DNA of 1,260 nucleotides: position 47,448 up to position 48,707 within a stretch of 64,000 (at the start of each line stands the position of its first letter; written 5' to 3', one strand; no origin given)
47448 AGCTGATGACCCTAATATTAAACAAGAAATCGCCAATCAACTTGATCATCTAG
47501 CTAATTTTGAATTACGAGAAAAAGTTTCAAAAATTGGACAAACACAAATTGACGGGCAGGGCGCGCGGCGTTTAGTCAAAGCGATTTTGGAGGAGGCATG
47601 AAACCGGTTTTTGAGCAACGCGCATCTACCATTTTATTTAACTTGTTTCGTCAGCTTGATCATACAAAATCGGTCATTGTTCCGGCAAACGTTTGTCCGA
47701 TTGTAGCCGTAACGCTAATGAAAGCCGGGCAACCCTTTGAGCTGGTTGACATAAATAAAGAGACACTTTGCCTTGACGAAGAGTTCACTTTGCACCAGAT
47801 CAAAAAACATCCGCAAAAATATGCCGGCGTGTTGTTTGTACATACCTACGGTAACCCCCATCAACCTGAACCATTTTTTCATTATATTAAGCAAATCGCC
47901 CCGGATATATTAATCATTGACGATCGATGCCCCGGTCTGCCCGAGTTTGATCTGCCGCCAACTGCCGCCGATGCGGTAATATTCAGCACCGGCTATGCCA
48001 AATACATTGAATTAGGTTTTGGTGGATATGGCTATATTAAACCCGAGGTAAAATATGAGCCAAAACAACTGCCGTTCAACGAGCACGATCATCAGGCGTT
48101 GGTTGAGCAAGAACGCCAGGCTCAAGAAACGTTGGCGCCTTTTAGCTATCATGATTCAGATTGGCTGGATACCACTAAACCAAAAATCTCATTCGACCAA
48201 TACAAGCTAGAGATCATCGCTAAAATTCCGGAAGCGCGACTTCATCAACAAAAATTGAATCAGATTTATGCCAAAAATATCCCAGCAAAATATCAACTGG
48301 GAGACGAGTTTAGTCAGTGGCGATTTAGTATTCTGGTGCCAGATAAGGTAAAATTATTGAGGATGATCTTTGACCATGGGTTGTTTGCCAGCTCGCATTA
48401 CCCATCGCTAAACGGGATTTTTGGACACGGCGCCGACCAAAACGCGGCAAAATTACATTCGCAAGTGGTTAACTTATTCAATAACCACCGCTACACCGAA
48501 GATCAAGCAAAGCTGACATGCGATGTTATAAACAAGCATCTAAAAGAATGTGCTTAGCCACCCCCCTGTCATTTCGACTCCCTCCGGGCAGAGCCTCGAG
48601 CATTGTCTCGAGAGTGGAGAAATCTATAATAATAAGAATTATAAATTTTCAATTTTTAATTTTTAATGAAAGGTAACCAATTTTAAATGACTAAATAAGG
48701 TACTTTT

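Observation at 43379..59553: Complete-looking pseudaminic-acid-type nonulosonic acid pathway with extra methyltransferases and paired GT-B transferases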

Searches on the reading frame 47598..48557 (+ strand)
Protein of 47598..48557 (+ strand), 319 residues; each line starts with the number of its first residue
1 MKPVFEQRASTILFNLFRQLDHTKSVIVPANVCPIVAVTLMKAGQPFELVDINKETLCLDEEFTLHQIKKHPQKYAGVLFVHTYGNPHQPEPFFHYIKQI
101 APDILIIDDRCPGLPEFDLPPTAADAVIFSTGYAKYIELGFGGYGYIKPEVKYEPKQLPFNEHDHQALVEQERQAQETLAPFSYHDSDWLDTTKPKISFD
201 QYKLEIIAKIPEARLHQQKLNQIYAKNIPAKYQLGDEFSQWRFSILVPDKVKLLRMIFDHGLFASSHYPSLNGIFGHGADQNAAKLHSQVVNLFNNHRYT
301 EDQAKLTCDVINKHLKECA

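Call 3: search_protein_families(library=ncbifam, proteins=[window:47598-48557:+], max_evalue=0.001)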
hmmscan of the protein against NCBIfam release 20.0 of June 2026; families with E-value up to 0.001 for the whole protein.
window:47598-48557:+ (319 aa): 0 families

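Call 4: search_protein_families(library=pfam, proteins=[window:47598-48557:+], max_evalue=0.001)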
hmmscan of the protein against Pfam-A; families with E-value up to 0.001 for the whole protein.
window:47598-48557:+ (319 aa): 1 family
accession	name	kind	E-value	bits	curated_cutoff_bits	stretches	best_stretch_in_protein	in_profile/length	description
PF01041.23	DegT_DnrJ_EryC1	-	0.00058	19.6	19.8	0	21-89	62-127/360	DegT/DnrJ/EryC1/StrS aminotransferase family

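Call 11: find_encoding_contigs(protein=window:47598-48557:+, flank=10000, max_places=6)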
Protein window:47598-48557:+ (319 aa): 1 contig read that carries it; 1 place shown.
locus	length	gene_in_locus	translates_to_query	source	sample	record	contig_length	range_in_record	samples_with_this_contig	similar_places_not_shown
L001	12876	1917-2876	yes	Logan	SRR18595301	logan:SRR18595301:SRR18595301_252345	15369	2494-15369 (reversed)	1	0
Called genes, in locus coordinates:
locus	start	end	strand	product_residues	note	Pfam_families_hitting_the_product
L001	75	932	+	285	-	PF02348:CTP_transf_3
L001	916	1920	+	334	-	PF04101:Glyco_tran_28_C (faint)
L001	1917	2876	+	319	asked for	-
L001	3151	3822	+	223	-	PF13489:Methyltransf_23, PF13847:Methyltransf_31, PF08241:Methyltransf_11, PF08242:Methyltransf_12 (weak), PF13649:Methyltransf_25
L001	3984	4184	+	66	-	-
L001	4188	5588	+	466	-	-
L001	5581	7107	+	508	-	PF00884:Sulfatase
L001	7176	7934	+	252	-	-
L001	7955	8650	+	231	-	PF08889:WbqC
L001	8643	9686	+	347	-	PF03102:NeuB, PF08666:SAF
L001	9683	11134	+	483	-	PF05159:Capsule_synth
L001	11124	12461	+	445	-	PF01943:Polysacc_synt, PF03023:MurJ (faint), PF13440:Polysacc_synt_3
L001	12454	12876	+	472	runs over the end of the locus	PF05159:Capsule_synth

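Call 12: search_solved_structures(query=window:47598-48557:+, max_evalue=1, show_alignments=2)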
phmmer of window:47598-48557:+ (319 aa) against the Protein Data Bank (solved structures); distinct sequences matched with E-value up to 1: 4.
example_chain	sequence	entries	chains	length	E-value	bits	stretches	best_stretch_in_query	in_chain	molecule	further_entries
4k2b_A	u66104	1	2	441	0.00036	23.2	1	20-166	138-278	NTD biosynthesis operon protein NtdA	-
4k2i_A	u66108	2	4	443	0.00036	23.2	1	20-166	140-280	NTD biosynthesis operon protein NtdA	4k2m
8vr3_A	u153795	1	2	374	0.089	15.4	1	25-156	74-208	DegT/DnrJ/EryC1/StrS aminotransferase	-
8vr5_A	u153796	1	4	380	0.089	15.4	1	25-156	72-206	DegT/DnrJ/EryC1/StrS aminotransferase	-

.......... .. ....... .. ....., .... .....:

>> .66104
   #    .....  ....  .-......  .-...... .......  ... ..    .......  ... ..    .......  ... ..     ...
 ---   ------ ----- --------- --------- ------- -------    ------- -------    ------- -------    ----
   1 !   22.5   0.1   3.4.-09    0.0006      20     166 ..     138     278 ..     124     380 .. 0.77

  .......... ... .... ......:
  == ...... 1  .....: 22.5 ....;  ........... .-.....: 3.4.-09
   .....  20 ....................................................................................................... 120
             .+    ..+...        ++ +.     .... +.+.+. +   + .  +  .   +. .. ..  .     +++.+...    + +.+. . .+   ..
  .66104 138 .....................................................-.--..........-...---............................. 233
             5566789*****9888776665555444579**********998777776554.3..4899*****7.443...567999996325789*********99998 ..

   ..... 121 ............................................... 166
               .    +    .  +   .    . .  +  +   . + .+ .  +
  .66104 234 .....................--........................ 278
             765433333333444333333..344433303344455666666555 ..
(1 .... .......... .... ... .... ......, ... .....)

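Call 14: find_homologous_proteins(query=window:47598-48557:+, max_evalue=0.001)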
Query window:47598-48557:+ (319 aa): 1315 proteins with E <= 0.001 among 2050 candidates; the best 120 are listed.
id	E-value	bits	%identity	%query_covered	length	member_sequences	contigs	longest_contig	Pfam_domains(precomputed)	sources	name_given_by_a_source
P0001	2.0e-218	742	100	100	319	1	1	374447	-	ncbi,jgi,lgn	ncbi:MAG: hypothetical protein WC773_03245 [Patescibacteria group bacterium]|jgi:hypothetical protei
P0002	3.9e-117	409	55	99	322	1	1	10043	-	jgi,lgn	jgi:hypothetical protein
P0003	1.6e-106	374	53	99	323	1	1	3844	-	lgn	-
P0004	3.9e-101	357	52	97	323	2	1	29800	-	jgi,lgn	-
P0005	6.9e-101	356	51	99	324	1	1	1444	-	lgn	-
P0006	1.3e-100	355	51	99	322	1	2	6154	-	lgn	-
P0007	2.4e-93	331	50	99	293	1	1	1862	-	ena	-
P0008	1.9e-88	315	45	99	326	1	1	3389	-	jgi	jgi:hypothetical protein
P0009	8.1e-87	310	50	87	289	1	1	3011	PF01041.24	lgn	-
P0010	5.5e-86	307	45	98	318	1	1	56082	-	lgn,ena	-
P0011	7.5e-86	307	44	99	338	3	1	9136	-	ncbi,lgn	ncbi:MAG: hypothetical protein ABIL68_00580 [bacterium]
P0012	1.8e-84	302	43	98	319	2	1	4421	-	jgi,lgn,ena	-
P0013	1.3e-83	299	44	99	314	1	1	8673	-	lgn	-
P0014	1.6e-83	299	46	98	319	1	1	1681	-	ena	-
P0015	6.0e-83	297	43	98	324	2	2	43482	-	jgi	-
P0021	2.5e-81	292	43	98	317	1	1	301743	-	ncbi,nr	ncbi:DegT/DnrJ/EryC1/StrS aminotransferase family protein [Candidatus Dojkabacteria bacterium]|nr:De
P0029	5.7e-80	287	42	98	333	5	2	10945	PF01041.24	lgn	-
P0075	3.3e-76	275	43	99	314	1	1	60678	-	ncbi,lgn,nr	ncbi:MAG: hypothetical protein IT314_10010 [Anaerolineales bacterium]|nr:hypothetical protein [Anaer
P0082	5.0e-76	274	42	99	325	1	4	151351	PF01041.24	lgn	-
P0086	9.3e-76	273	40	98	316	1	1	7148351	-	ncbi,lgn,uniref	ncbi:hypothetical protein [Candidatus Pristimantibacillus sp. PTI5]|uniref:hypothetical protein n=1 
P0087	1.0e-75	273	42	99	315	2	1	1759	PF01041.24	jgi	jgi:dTDP-4-amino-4,6-dideoxygalactose transaminase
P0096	2.2e-75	272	42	99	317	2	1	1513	PF01041.24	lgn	-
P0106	6.1e-75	271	41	98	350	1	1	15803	PF01041.24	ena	-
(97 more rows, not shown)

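Call 16: find_encoding_contigs(protein=P0086, flank=10000, max_places=2)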
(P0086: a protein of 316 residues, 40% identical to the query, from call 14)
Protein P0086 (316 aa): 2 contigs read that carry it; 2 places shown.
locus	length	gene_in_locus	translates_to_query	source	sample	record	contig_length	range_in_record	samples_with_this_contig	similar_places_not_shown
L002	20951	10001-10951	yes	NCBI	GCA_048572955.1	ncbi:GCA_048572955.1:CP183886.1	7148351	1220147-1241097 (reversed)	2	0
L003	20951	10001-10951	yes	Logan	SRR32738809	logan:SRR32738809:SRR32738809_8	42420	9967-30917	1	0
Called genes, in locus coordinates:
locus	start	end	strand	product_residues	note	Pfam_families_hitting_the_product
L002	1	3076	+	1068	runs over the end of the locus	PF13641:Glyco_tranf_2_3, PF00535:Glycos_transf_2, PF10111:Glyco_tranf_2_2, PF13712:Glyco_tranf_2_5, PF00534:Glycos_transf_1, PF13692:Glyco_trans_1_4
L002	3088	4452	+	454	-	PF00483:NTP_transferase, PF12804:NTP_transf_3 (weak), PF22640:ManC_GMP_beta-helix, PF01050:MannoseP_isomer, PF07883:Cupin_2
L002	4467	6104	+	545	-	PF01757:Acyl_transf_3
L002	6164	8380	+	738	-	-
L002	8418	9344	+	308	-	PF00535:Glycos_transf_2, PF10111:Glyco_tranf_2_2 (weak)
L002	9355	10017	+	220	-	PF00132:Hexapep (faint)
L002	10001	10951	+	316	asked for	-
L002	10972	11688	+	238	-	PF08889:WbqC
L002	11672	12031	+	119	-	PF00892:EamA (weak), PF10639:TMEM234 (weak)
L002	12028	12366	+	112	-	PF00892:EamA, PF08449:UAA (weak)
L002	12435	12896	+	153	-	PF25084:LbH_EIF2B (weak), PF25087:GMPPB_C (faint), PF00132:Hexapep, PF14602:Hexapep_2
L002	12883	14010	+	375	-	PF01041:DegT_DnrJ_EryC1, PF00155:Aminotran_1_2, PF00266:Aminotran_5 (weak)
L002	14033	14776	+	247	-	PF00483:NTP_transferase, PF12804:NTP_transf_3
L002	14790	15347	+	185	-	PF00908:dTDP_sugar_isom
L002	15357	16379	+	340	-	PF01073:3Beta_HSD, PF01370:Epimerase, PF02719:Polysacc_synt_2, PF04321:RmlD_sub_bind, PF07993:NAD_binding_4, PF13460:NAD_binding_10 (weak), PF16363:GDP_Man_Dehyd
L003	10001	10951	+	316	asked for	-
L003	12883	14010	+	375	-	PF01041:DegT_DnrJ_EryC1, PF00155:Aminotran_1_2, PF00266:Aminotran_5 (weak)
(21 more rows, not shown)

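Call 17: find_encoding_contigs(protein=P0021, flank=10000, max_places=2)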
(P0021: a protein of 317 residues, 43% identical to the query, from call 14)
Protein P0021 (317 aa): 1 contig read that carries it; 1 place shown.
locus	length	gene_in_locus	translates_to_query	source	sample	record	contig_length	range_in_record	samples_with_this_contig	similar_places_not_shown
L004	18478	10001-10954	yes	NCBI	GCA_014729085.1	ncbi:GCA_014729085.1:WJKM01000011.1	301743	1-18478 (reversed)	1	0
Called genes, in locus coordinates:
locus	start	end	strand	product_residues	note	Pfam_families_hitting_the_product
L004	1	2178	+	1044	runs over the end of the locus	PF00535:Glycos_transf_2, PF10111:Glyco_tranf_2_2, PF13641:Glyco_tranf_2_3, PF00534:Glycos_transf_1, PF13692:Glyco_trans_1_4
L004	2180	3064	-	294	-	PF18588:WcbI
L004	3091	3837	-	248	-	PF02463:SMC_N (faint), PF00005:ABC_tran, PF13304:AAA_21 (faint)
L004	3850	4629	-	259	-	PF01061:ABC2_membrane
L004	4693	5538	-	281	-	PF08242:Methyltransf_12 (weak)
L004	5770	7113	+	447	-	-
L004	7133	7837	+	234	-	PF08889:WbqC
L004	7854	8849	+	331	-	PF00685:Sulfotransfer_1, PF13469:Sulfotransfer_3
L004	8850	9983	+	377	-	PF13469:Sulfotransfer_3, PF00685:Sulfotransfer_1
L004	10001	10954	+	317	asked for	-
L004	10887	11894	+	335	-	PF00535:Glycos_transf_2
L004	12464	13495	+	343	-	PF00685:Sulfotransfer_1, PF13469:Sulfotransfer_3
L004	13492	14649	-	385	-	-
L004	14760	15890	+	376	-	PF01041:DegT_DnrJ_EryC1, PF00155:Aminotran_1_2, PF00266:Aminotran_5 (weak)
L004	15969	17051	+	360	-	PF13641:Glyco_tranf_2_3, PF00535:Glycos_transf_2, PF13632:Glyco_trans_2_3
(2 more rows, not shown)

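Call 18: find_encoding_contigs(protein=P0075, flank=10000, max_places=2)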
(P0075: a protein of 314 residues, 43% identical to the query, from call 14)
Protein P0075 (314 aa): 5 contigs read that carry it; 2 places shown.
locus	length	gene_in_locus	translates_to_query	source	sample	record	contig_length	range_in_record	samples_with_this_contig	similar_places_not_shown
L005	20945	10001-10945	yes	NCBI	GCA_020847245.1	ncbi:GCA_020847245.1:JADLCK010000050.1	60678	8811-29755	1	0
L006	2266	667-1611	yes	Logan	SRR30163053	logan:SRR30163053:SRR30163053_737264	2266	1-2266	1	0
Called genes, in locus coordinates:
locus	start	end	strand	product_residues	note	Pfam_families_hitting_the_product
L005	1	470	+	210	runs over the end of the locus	PF01209:Ubie_methyltran, PF13489:Methyltransf_23, PF07021:MetW (weak), PF13847:Methyltransf_31, PF08241:Methyltransf_11, PF08242:Methyltransf_12, PF13649:Methyltransf_25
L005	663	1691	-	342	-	PF08240:ADH_N, PF00107:ADH_zinc_N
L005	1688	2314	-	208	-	PF01569:PAP2 (weak), PF14378:PAP2_3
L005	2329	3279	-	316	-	PF02574:S-methyl_trans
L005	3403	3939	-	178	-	-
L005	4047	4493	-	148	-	PF09685:MamF_MmsF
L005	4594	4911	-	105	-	PF09685:MamF_MmsF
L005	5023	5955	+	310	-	PF00551:Formyl_trans_N, PF02911:Formyl_trans_C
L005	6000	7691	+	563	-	PF01266:DAO, PF16901:DAO_C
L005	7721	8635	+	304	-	PF00535:Glycos_transf_2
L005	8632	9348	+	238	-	PF08889:WbqC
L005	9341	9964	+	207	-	PF13489:Methyltransf_23 (weak)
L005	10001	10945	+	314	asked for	-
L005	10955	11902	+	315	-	PF13641:Glyco_tranf_2_3 (weak), PF00535:Glycos_transf_2, PF10111:Glyco_tranf_2_2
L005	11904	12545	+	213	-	PF00300:His_Phos_1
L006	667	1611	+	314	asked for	-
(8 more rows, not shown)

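Call 24: find_related_loci(query=A1, collection=genome_contigs, flank=10000)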
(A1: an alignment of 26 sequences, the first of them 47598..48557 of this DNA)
Query A1 (319 aa) in genome_contigs; peptide patterns used: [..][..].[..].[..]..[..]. (x = any residue, [..] = any of these).
142 stretches matched a pattern; 139 encode a relative of the query (tblastn E <= 1e-3); the best 80 are kept; 80 distinct loci.
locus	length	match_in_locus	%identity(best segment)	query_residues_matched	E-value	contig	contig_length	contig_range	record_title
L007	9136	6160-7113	44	1-317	6e-92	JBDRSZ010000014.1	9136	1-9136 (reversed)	MAG: bacterium isolate MEGAHIT-group-3.41 k141_340453, whole genome shotgun sequence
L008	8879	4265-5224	44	1-318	8e-88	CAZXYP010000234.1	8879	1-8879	MAG TPA_asm: uncultured Anaerolineales bacterium isolate binchicken_co107_231 genome assembly, contig: NODE_17300_length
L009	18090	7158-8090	42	1-314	1e-84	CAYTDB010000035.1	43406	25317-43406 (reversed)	MAG TPA_asm: uncultured Anaerolinea sp. isolate SRP319275_co4_111 genome assembly, contig: NODE_479_length_43406_cov_17.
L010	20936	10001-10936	40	4-315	1e-82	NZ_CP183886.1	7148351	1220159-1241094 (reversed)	Candidatus Pristimantibacillus sp. PTI5 chromosome, complete genome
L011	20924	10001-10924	42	1-311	1e-82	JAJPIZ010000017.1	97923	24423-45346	MAG: Anaerolineae bacterium isolate Centralia_MAG_396 k107_7200875, whole genome shotgun sequence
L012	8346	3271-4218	44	4-319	3e-81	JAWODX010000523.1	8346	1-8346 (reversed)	MAG: Planctomycetota bacterium isolate BLK5-2.bin.71 k191_1225918, whole genome shotgun sequence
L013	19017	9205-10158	43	1-316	3e-81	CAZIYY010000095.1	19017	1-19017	MAG TPA_asm: uncultured Anaerolinea sp. isolate SRP119689_co1_277 genome assembly, contig: NODE_3937_length_19017_cov_4.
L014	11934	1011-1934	42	1-311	3e-81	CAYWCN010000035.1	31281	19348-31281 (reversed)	MAG TPA_asm: uncultured Anaerolinea sp. isolate binchicken_co242_37 genome assembly, contig: NODE_2441_length_31281_cov_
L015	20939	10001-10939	40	1-315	1e-80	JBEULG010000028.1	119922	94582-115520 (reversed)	MAG: Anaerolineales bacterium isolate KC_009 contig28, whole genome shotgun sequence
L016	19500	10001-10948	42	1-317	2e-80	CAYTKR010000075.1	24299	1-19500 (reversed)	MAG TPA_asm: uncultured Anaerolineales bacterium isolate SRP167671_co2_274 genome assembly, contig: NODE_2781_length_242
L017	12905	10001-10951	40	4-317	1e-79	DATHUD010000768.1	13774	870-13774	MAG TPA_asm: Thermoanaerobaculia bacterium isolate SMAG_U16097 k141_771552, whole genome shotgun sequence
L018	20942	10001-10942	41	1-315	1e-79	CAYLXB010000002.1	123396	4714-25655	MAG TPA_asm: uncultured Anaerolineaceae bacterium isolate SRP278314_co1_233 genome assembly, contig: NODE_158_length_123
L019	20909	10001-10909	45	8-311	1e-79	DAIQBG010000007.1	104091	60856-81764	MAG TPA_asm: Anaerolineales bacterium isolate CTOTU27635 NODE_20_length_104091_cov_12.875947, whole genome shotgun seque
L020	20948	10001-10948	41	1-317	2e-79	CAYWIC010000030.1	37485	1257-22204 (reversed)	MAG TPA_asm: uncultured Anaerolineales bacterium isolate binchicken_co65_55 genome assembly, contig: NODE_4355_length_37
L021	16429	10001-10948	39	4-317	3e-79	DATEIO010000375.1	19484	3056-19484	MAG TPA_asm: Thermoanaerobaculia bacterium isolate SMAG_U8840 k141_1866019, whole genome shotgun sequence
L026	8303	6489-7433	40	4-315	2e-78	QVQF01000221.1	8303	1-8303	MAG: Methylococcales bacterium isolate AMbin149 contig14230, whole genome shotgun sequence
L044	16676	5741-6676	41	1-315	8e-77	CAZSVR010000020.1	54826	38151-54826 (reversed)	MAG TPA_asm: uncultured Anaerolineaceae bacterium isolate SRP119689_co1_253 genome assembly, contig: NODE_642_length_548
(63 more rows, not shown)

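Call 33: search_protein_families(library=ncbifam, proteins=[L026:3601-4734:+, L026:4742-5437:+, L026:5450-6496:+, L026:7451-8128:+], max_evalue=0.001)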
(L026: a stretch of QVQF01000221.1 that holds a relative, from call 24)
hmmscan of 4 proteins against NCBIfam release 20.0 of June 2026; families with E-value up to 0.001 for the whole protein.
L026:3601-4734:+ (377 aa): 1 family
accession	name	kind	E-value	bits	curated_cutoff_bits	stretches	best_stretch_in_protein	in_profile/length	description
TIGR04371.1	methyltran_NanM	subfamily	1.1e-93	313.7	44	1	47-318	2-273/273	putative sugar O-methyltransferase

L026:4742-5437:+ (231 aa): 9 families
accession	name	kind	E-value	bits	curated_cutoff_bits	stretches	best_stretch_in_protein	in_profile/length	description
TIGR03584.1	PseF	equivalog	7.4e-95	316.8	205.7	1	3-224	1-221/222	pseudaminic acid cytidylyltransferase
NF003952.0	PRK05450.1-5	subfamily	4.5e-18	65.3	193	1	3-127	4-120/250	3-deoxy-manno-octulosonate cytidylyltransferase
NF009905.0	PRK13368.1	subfamily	1.9e-16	60.2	255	1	3-124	4-115/243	3-deoxy-manno-octulosonate cytidylyltransferase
NF003950.0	PRK05450.1-3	subfamily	5.7e-15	55.3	234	1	3-85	4-85/248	3-deoxy-manno-octulosonate cytidylyltransferase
NF003948.0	PRK05450.1-1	equivalog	2.8e-13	49.7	281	1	3-131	7-128/248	3-deoxy-manno-octulosonate cytidylyltransferase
TIGR00466.1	kdsB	equivalog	3.5e-13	49.5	155.2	1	3-89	4-85/241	3-deoxy-manno-octulosonate cytidylyltransferase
TIGR00453.1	ispD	equivalog_domain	8.7e-06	25.3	181.3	1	3-63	1-64/219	2-C-methyl-D-erythritol 4-phosphate cytidylyltransferase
NF010933.0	PRK14353.1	equivalog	8.6e-05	21.3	505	1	5-124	9-125/453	bifunctional UDP-N-acetylglucosamine diphosphorylase/glucosamine-1-phosphate N-acetyltransferase GlmU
TIGR01173.1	glmU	equivalog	0.00097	18.1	366.85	0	18-118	20-112/452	bifunctional UDP-N-acetylglucosamine diphosphorylase/glucosamine-1-phosphate N-acetyltransferase GlmU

L026:5450-6496:+ (348 aa): 1 family
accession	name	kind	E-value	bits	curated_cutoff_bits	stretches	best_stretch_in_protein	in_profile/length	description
TIGR03590.1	PseG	equivalog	1.3e-41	143.1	153.55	1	19-278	2-274/280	UDP-2,4-diacetamido-2,4,6-trideoxy-beta-L-altropyranose hydrolase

L026:7451-8128:+ (225 aa): 11 families
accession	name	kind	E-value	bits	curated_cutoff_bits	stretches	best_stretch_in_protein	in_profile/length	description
NF041820.1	daptide_MTase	equivalog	3.8e-07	29.8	175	1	27-163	35-171/243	daptide-type RiPP biosynthesis methyltransferase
TIGR02072.1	BioC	equivalog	4.3e-07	30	184.95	1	15-205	22-183/244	malonyl-ACP O-methyltransferase BioC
NF045649.1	2X_seleno_MduS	exception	8.5e-07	28.2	380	1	30-192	43-192/338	methyltransferase domain-containing selenoprotein MduS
NF043040.1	corrin_prot_MT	hypoth_equivalog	3.3e-05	23.4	180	1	28-136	41-145/216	corrinoid protein-associated methyltransferase CpaM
NF045667.1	MTase_DVU1556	equivalog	7.1e-05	22.4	155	1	28-70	22-65/213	DVU_1556 family methyltransferase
TIGR01983.1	UbiG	equivalog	7.5e-05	22.1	102.95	1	29-183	50-194/228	bifunctional 2-polyprenyl-6-hydroxyphenol methylase/3-demethylubiquinol 3-O-methyltransferase UbiG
NF045882.1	PLipidMtase_Leg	equivalog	0.00046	20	390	1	29-138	43-143/207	phospholipid N-methyltransferase PmtA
TIGR00477.1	tehB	equivalog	0.00058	19.2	219.5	1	31-136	76-172/238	tellurite resistance methyltransferase TehB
NF008405.0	PRK11207.1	equivalog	0.00071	19.1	218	0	31-136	33-130/198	tellurite resistance methyltransferase TehB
TIGR03534.1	RF_mod_PrmC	equivalog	0.00074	19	199.1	0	14-77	74-139/253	peptide chain release factor N(5)-glutamine methyltransferase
NF008992.0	PRK12335.1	equivalog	0.00082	18.6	303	0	30-65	124-159/289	SAM-dependent methyltransferase TehB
